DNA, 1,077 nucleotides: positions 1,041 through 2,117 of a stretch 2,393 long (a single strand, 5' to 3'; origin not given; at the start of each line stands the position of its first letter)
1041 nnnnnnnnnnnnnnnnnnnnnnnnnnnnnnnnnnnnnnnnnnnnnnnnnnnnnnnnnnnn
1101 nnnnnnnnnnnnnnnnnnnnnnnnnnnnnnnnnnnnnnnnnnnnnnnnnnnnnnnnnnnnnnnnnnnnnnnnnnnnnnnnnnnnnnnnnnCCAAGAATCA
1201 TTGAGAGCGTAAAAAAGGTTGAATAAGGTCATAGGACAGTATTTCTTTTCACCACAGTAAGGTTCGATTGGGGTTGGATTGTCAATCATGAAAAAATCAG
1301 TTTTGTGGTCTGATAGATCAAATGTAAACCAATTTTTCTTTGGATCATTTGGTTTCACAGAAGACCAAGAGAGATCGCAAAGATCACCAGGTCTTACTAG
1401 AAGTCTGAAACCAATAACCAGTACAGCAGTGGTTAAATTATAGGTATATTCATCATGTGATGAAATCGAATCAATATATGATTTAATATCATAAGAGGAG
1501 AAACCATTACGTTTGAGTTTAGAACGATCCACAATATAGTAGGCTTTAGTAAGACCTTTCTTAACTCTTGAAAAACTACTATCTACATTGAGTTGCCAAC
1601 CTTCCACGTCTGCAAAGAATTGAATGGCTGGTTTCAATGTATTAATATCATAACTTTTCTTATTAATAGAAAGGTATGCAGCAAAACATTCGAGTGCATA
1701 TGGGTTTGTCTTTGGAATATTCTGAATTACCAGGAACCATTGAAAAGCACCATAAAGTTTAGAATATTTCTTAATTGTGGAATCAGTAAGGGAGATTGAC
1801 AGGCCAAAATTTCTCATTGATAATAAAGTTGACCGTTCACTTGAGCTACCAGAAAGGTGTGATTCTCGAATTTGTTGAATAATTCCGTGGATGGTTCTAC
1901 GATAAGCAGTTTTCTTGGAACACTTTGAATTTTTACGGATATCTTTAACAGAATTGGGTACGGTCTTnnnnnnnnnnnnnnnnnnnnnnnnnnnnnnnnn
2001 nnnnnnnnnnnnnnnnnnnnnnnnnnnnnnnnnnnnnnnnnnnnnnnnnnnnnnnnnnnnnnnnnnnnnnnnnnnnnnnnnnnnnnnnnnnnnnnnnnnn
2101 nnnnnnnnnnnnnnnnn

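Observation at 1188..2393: Tyrosine-recombinase (DIRS-order) retrotransposon fragment with RNase H running directly into the recombinase and no methyltransferase domain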

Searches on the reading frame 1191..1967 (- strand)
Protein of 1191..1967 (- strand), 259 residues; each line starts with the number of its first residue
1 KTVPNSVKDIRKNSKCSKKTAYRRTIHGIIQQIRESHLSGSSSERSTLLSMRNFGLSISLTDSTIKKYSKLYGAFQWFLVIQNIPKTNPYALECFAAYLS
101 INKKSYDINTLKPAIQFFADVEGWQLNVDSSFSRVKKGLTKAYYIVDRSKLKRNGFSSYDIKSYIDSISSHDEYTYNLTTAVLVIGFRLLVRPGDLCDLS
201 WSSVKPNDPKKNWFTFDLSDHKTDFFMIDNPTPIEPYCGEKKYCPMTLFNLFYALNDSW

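Call 6: search_protein_families(library=pfam, proteins=[window:1191-1967:-], max_evalue=10)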
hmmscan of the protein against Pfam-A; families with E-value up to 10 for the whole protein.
seq(259 aa): 1 family
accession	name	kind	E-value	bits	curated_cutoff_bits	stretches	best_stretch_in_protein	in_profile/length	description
PF06629.18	MipA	-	0.058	14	24.2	1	114-184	117-186/221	MltA-interacting protein MipA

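Call 8: find_homologous_proteins(query=window:1191-1967:-, max_evalue=0.01)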
Query seq(259 aa) (259 aa): 5 proteins with E <= 0.01 among 368 candidates.
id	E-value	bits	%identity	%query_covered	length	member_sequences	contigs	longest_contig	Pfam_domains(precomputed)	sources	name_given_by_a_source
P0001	1.0e-119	417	73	94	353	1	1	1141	PF00589.28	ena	-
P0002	1.5e-110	387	87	75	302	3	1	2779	PF00589.28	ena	-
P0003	1.9e-100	354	77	75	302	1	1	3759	PF00589.28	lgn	-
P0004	1.8e-97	344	76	76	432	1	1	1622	-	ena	-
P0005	2.8e-62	229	89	43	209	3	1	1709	-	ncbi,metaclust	ncbi:predicted protein, partial [Naegleria gruberi]|metaclust:status=active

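Call 13: find_encoding_contigs(protein=P0003, flank=10000)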
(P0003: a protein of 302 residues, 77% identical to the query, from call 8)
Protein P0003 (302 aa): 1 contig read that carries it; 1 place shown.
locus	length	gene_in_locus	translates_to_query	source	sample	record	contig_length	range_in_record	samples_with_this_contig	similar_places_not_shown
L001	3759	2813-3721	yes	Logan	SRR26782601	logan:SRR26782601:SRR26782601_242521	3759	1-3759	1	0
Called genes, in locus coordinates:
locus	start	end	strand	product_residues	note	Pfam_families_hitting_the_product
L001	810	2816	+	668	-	PF00078:RVT_1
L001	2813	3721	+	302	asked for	PF00589:Phage_integrase (weak)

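Call 14: find_encoding_contigs(protein=P0004, flank=10000)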
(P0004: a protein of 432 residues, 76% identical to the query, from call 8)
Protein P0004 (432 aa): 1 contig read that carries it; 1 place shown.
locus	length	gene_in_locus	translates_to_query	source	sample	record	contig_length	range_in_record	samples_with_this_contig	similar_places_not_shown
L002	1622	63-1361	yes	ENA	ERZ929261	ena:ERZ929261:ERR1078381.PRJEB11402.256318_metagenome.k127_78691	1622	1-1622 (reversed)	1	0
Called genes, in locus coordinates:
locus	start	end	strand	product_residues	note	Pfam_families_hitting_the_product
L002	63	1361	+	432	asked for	-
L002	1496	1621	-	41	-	?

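Call 17: find_encoding_contigs(protein=P0005, flank=10000)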
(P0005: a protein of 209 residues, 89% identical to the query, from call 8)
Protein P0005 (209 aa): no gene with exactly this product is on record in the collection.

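Call 18: find_encoding_contigs(protein=P0002, flank=10000)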
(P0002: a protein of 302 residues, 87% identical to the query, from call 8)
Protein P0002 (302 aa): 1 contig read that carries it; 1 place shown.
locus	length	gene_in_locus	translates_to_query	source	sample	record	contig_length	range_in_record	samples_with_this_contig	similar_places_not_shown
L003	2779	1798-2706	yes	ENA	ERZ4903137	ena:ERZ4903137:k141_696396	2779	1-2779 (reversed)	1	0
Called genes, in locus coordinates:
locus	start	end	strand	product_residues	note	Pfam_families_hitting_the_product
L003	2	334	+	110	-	?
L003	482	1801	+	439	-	-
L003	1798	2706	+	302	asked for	PF00589:Phage_integrase (faint)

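Call 24: search_protein_families(library=pfam, proteins=[L001:810-2813:+, L001:44-955:+, P0003, L003:482-1798:+, P0001], max_evalue=1)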
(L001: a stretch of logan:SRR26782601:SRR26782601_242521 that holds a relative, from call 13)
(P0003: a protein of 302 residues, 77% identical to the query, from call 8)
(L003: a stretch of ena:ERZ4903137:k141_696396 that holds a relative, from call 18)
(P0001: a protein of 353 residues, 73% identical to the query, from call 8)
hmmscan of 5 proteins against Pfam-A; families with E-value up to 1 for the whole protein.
L001:810-2813:+ (668 aa): 5 families
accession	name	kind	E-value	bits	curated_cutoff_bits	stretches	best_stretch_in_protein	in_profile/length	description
PF00078.32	RVT_1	-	1.9e-23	83.7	29.6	1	135-299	1-205/205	Reverse transcriptase (RNA-dependent DNA polymerase)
PF05869.16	Dam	-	0.00064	19.9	28.1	1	533-594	12-72/169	DNA N-6-adenine-methyltransferase (Dam)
PF00680.25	RdRP_1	-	0.0063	15.8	23.9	1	239-319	334-410/450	Viral RNA-dependent RNA polymerase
PF13456.12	RVT_3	-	0.007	16.7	21.6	1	426-529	22-121/123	Reverse transcriptase-like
PF07727.20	RVT_2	-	0.093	12.7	31.6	0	240-274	160-196/244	Reverse transcriptase (RNA-dependent DNA polymerase)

L001:44-955:+ (304 aa): 1 family
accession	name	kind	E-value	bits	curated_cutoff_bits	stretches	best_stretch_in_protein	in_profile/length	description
PF21921.2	Ski7_2nd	-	0.11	12.9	27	1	166-226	3-65/105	Ski7 domain II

P0003 (302 aa): 2 families
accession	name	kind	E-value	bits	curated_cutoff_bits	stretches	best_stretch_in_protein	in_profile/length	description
PF00589.27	Phage_integrase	-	1.4e-06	28.6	27.1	1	140-286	35-166/172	Phage integrase family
PF18354.7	SH3_18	-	0.27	11.7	25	0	135-180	35-80/85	CarS bacterial SH3 domain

L003:482-1798:+ (439 aa): 2 families
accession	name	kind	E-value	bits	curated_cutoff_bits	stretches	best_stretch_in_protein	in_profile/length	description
PF05869.16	Dam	-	7.5e-05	22.9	28.1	1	303-370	11-77/169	DNA N-6-adenine-methyltransferase (Dam)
PF00078.32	RVT_1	-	0.00096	19.3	29.6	1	1-68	134-203/205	Reverse transcriptase (RNA-dependent DNA polymerase)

P0001 (353 aa): 3 families
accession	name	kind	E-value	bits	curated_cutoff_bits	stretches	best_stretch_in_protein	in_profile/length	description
PF00589.27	Phage_integrase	-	2.1e-07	31.3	27.1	1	190-338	36-167/172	Phage integrase family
PF02631.22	RecX_HTH2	-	0.054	14.2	26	0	307-323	25-41/42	RecX, second three-helix domain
PF18354.7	SH3_18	-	0.066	13.6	25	0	183-229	34-80/85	CarS bacterial SH3 domain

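Call 29: find_homologous_proteins(query=L001:810-2813:+, max_evalue=1e-10)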
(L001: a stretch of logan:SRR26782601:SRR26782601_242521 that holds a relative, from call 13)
Query L001:810-2813:+ (668 aa): 554 proteins with E <= 1e-10 among 8000 candidates; the best 120 are listed.
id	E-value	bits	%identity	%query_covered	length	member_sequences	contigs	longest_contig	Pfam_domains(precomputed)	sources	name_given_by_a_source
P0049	0.0e+0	1510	100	100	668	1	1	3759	PF00078.33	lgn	-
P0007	8.2e-295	997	73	90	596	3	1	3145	PF00078.33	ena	-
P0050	5.6e-260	882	63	94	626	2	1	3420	PF00078.33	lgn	-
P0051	1.7e-239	814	58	94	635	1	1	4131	PF00078.33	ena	-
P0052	1.7e-185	636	49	94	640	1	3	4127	PF00078.33,PF05869.17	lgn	-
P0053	9.9e-184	630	49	86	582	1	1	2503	PF00078.33,PF05869.17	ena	-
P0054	1.8e-85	306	49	46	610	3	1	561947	PF00078.33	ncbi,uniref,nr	ncbi:hypothetical protein FDP41_013244 [Naegleria fowleri]|uniref:Reverse transcriptase domain-conta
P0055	1.0e-75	273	34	87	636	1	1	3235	PF00078.33,PF05869.17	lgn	-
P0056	3.8e-72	262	31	91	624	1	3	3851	PF12237.14,PF00078.33,PF05869.17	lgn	-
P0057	6.3e-72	261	31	93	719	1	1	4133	PF00078.33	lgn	-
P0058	3.8e-69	252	32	79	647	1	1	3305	PF00078.33,PF05869.17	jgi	jgi:ribonuclease HI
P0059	4.2e-69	252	32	88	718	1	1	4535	PF00078.33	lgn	-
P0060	8.8e-68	247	32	90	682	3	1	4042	PF00078.33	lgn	-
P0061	6.4e-67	244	32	86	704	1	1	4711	PF00078.33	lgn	-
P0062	2.3e-65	239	35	79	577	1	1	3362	PF00078.33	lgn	-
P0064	1.9e-64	236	29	85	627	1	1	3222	PF00078.33,PF05869.17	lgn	-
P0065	3.0e-64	236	30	89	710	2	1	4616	PF00078.33,PF05869.17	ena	-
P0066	5.8e-64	235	33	78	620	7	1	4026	PF00078.33,PF05869.17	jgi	jgi:hypothetical protein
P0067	5.9e-63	231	33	78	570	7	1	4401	PF00078.33,PF05869.17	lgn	-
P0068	6.4e-63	231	30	87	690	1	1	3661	PF00078.33,PF05869.17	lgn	-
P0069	2.7e-62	229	33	80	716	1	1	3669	PF00078.33,PF05869.17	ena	-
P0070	3.2e-62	229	29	87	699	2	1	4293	PF00078.33,PF05869.17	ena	-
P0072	6.6e-62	228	29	87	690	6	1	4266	PF00078.33,PF05869.17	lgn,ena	-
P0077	2.2e-61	226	31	84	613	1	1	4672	PF00078.33,PF05869.17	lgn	-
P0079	1.6e-60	223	30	86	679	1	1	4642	PF12237.14,PF00078.33,PF05869.17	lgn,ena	-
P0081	1.8e-60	223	29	86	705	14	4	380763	PF00078.33,PF05869.17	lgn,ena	-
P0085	5.4e-60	221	32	74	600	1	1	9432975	PF00078.33,PF05869.17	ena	-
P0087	1.3e-59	220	29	79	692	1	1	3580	PF00078.33,PF05869.17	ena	-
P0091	4.3e-59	218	30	91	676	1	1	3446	PF00078.33,PF05869.17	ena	-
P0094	5.9e-59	218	29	85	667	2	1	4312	PF00078.33,PF05869.17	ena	-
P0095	6.9e-59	218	30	86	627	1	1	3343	PF00078.33,PF05869.17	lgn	-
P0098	1.3e-58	217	32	83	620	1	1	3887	PF00078.33,PF05869.17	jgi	-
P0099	1.9e-58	216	29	86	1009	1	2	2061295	PF00078.33,PF05869.17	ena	-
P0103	8.2e-58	214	30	74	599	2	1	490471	PF00078.33,PF05869.17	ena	-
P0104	8.2e-58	214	32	75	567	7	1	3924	PF00078.33,PF05869.17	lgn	-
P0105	9.9e-58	214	31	74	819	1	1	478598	PF00078.33,PF05869.17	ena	-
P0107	1.2e-57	214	30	91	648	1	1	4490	PF00078.33,PF05869.17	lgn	-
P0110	6.9e-57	211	31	85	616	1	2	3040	PF00078.33,PF05869.17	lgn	-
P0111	7.7e-57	211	29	79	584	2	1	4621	PF00078.33,PF05869.17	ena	-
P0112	7.8e-57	211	31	82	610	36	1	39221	PF00078.33,PF05869.17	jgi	jgi:hypothetical protein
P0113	8.9e-57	211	31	85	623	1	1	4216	PF00078.33,PF05869.17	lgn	-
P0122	5.2e-56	208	28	90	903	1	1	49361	PF00078.33,PF05869.17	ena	-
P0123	7.1e-56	208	29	87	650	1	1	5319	PF00078.33,PF05869.17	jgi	-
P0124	7.6e-56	208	30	80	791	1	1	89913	PF00078.33,PF05869.17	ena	-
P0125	1.0e-55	207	30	79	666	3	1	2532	PF00078.33,PF05869.17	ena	-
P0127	1.9e-55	206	28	87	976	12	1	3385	PF00078.33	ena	-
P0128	1.9e-55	206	30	82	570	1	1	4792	PF00078.33,PF05869.17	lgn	-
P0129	2.1e-55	206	31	75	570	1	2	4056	PF00078.33,PF05869.17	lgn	-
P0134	4.2e-55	205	34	73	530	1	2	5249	PF00078.33,PF05869.17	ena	-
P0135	4.7e-55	205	31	74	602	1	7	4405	PF00078.33,PF05869.17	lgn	-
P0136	5.5e-55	205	28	86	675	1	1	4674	PF00078.33,PF05869.17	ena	-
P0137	1.1e-54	204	28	86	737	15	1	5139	PF00078.33,PF05869.17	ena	-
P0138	1.2e-54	204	28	87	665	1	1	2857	PF00078.33,PF05869.17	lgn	-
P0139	1.3e-54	204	32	71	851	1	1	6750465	PF00078.33,PF05869.17,PF00589.28,PF02899.24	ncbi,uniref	ncbi:uncharacterized protein LOC135169793 [Diachasmimorpha longicaudata]|uniref:uncharacterized prot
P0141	2.9e-54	202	31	72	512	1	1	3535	PF00078.33,PF05869.17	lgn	-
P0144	9.1e-54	201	31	73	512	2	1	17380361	PF12237.14,PF00078.33,PF05869.17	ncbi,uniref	ncbi:uncharacterized protein LOC134654648 isoform X1 [Cydia amplana]|uniref:uncharacterized protein 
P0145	1.2e-53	201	29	83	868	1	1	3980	PF00078.33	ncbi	-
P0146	1.4e-53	200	31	73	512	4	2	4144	PF12237.14,PF00078.33,PF05869.17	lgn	-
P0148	2.6e-53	199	31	70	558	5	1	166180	PF00078.33,PF05869.17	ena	-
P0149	3.5e-53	199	30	75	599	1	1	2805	PF00078.33,PF05869.17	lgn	-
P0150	7.4e-53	198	32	72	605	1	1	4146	PF00078.33,PF05869.17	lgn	-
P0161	2.6e-52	196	28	87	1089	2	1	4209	PF00078.33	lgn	-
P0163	6.0e-52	195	29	86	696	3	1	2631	PF00078.33,PF05869.17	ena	-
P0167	8.9e-52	194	29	87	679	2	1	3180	PF00078.33,PF05869.17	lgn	-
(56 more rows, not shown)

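Call 30: find_encoding_contigs(protein=P0051, flank=10000)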
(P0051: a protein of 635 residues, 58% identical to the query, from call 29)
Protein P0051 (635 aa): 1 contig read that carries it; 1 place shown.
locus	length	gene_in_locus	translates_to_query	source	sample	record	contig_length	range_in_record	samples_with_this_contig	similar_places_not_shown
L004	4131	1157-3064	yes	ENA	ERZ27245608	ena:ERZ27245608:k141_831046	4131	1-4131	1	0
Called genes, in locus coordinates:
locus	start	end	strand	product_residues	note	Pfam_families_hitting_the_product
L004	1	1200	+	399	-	?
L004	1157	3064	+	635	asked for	PF00078:RVT_1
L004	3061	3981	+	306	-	PF00589:Phage_integrase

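Call 31: find_encoding_contigs(protein=P0052, flank=10000)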
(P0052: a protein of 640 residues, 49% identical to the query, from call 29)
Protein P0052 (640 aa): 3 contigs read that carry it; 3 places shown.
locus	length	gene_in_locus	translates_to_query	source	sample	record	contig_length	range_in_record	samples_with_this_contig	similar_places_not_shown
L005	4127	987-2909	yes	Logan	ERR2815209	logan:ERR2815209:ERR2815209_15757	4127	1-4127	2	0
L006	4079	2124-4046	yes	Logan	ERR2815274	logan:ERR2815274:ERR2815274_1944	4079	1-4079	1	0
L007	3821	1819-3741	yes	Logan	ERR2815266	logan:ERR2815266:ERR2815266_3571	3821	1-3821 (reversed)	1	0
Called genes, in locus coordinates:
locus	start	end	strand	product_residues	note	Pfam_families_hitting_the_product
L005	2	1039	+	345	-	?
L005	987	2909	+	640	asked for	PF00078:RVT_1, PF05869:Dam (weak)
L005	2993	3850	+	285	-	PF00589:Phage_integrase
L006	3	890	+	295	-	?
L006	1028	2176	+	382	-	-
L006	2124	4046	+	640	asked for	PF00078:RVT_1, PF05869:Dam (weak)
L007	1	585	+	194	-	?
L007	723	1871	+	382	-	-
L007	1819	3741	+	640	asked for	PF00078:RVT_1, PF05869:Dam (weak)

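Call 32: find_encoding_contigs(protein=P0054, flank=8000)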
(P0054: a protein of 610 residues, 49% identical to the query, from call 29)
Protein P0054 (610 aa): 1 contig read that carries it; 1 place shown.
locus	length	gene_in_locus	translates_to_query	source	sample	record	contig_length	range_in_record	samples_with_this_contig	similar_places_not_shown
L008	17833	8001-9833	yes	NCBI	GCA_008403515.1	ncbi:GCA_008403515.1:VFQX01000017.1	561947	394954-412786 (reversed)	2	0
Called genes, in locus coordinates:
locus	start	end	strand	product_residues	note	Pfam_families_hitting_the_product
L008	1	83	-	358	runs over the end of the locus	-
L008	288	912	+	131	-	-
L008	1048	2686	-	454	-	PF16212:PhoLip_ATPase_C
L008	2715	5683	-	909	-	PF16209:PhoLip_ATPase_N, PF00122:E1-E2_ATPase (weak), PF13246:Cation_ATPase (faint)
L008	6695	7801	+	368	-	-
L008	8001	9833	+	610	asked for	PF00078:RVT_1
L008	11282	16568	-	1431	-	-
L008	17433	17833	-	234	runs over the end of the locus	-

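Call 40: search_solved_structures(query=A1, max_evalue=1, show_alignments=1)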
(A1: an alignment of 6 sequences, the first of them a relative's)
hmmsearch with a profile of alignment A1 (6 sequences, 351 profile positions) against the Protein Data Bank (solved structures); distinct sequences matched with E-value up to 1: 17.
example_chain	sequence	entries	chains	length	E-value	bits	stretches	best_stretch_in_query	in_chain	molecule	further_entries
4crx_A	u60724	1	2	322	0.19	14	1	295-328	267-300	PROTEIN (CRE RECOMBINASE)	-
1crx_A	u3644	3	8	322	0.19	14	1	295-328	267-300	Cre recombinase | Recombinase cre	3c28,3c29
1xo0_A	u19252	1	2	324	0.19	14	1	295-328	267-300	Recombinase CRE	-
1xns_A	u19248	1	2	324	0.19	14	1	295-328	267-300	Recombinase CRE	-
7rhz_B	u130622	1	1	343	0.2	14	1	295-328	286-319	Recombinase cre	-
7rhy_A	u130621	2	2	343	0.21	13.9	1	295-328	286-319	Recombinase cre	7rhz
3crx_A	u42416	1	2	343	0.21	13.9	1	295-328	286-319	CRE RECOMBINASE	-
2hof_A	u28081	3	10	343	0.21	13.9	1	295-328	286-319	Recombinase cre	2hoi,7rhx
1nzb_A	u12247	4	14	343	0.21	13.9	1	295-328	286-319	Cre recombinase | PROTEIN (CRE RECOMBINASE) | Recombinase cre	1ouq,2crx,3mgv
1q3u_A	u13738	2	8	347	0.22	13.9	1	295-328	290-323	Cre recombinase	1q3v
1kbu_A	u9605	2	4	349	0.22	13.9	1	295-328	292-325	CRE RECOMBINASE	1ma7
1pvp_A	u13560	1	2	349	0.23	13.8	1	295-328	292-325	Recombinase cre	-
1pvq_A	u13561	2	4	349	0.23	13.8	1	295-328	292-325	Recombinase cre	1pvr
5u91_A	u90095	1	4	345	0.25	13.6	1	295-327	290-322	Tre recombinase protein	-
1drg_A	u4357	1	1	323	0.27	13.6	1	295-327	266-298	CRE RECOMBINASE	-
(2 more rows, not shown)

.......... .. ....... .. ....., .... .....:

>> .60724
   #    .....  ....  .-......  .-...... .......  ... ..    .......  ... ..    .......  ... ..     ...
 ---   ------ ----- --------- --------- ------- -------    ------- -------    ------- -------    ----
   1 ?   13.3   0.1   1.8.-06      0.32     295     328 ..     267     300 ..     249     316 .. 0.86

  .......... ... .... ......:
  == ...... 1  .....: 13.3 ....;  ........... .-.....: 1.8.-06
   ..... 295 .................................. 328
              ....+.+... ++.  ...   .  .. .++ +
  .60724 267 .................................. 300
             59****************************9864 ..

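Call 42: find_encoding_contigs(protein=window:1191-1817:-, flank=10000)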
Protein window:1191-1817:- (209 aa): no gene with exactly this product is on record in the collection.

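Call 46: predict_structure(alignment_id=A1)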
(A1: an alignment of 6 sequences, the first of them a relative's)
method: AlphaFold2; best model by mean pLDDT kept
length: 353 residues; sequences in the alignment: 6
mean_pLDDT: 38.8   pTM: 0.29
mean pLDDT of the five models: 38.8, 37.7, 34.2, 33.9, 31.1
residues with pLDDT >= 90: 0; 70-90: 0; 50-70: 24; < 50: 329
segments of 3 or more residues with pLDDT < 50: 1-15, 17-21, 31-73, 78-84, 99-138, 140-161, 166-334, 336-353
pLDDT, mean of each block of 10 residues (from residue 1): 31 45 50 41 40 36 40 48 50 51 34 31 34 47 43 41 48 35 36 36 32 33 27 30 39 35 27 29 39 35 48 44 41 48 38 29
secondary structure, 60 per line:
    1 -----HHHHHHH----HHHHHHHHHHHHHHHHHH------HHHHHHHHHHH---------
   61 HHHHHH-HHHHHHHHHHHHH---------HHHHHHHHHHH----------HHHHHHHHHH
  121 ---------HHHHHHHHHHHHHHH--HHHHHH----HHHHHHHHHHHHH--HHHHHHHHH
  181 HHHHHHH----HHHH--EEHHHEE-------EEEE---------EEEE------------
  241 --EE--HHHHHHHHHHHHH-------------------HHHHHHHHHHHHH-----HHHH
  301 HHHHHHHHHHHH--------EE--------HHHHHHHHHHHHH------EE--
elements in order: H6-12 H17-34 H41-51 H61-66 H68-80 H90-100 H111-120 H130-144 H147-152 H157-169 H172-187 H192-195 E212-215 E225-228 H247-259 H279-291 H297-312 H331-343
